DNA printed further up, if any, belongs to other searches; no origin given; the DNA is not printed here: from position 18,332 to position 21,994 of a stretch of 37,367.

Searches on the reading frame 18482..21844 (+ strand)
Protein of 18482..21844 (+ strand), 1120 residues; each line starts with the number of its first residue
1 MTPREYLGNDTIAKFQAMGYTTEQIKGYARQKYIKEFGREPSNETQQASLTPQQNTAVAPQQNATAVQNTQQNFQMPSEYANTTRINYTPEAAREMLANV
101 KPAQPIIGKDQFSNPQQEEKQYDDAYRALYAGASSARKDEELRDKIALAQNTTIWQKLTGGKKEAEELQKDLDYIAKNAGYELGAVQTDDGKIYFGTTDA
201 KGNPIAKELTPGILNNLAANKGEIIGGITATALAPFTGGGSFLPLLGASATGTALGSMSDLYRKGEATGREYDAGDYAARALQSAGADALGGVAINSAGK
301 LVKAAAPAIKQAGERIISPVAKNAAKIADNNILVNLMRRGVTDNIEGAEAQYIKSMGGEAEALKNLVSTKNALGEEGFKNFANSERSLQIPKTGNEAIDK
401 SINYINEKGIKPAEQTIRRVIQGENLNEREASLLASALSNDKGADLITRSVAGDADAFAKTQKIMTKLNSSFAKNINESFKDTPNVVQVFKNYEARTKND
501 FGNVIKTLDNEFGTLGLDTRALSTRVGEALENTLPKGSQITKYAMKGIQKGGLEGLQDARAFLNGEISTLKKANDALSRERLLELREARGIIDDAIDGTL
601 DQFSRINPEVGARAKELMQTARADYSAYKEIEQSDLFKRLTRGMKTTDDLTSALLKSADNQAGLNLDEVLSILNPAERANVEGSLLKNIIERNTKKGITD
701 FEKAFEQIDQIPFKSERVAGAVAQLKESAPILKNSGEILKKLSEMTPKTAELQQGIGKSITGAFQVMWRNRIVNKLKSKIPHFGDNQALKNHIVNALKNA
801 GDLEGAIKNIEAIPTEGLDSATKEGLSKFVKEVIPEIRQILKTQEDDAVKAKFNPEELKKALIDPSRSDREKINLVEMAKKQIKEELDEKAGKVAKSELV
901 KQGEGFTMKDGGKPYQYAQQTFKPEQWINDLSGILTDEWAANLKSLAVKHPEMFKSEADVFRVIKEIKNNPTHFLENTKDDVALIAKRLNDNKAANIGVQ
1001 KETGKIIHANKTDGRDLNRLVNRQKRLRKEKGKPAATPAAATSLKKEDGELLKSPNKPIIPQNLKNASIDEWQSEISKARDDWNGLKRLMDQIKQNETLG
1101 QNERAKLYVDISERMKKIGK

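Call 63: search_protein_families(library=phrogs, proteins=[window:18482-21844:+], max_evalue=0.00001)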
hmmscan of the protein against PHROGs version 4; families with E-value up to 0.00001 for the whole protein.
window:18482-21844:+ (1120 aa): 2 families
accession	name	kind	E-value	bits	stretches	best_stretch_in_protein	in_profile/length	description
phrog_13543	-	unknown function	1.4e-63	216.1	1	900-1076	923-1094/1879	-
phrog_6717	-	unknown function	7.8e-50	170.8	1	416-1096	384-960/1040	-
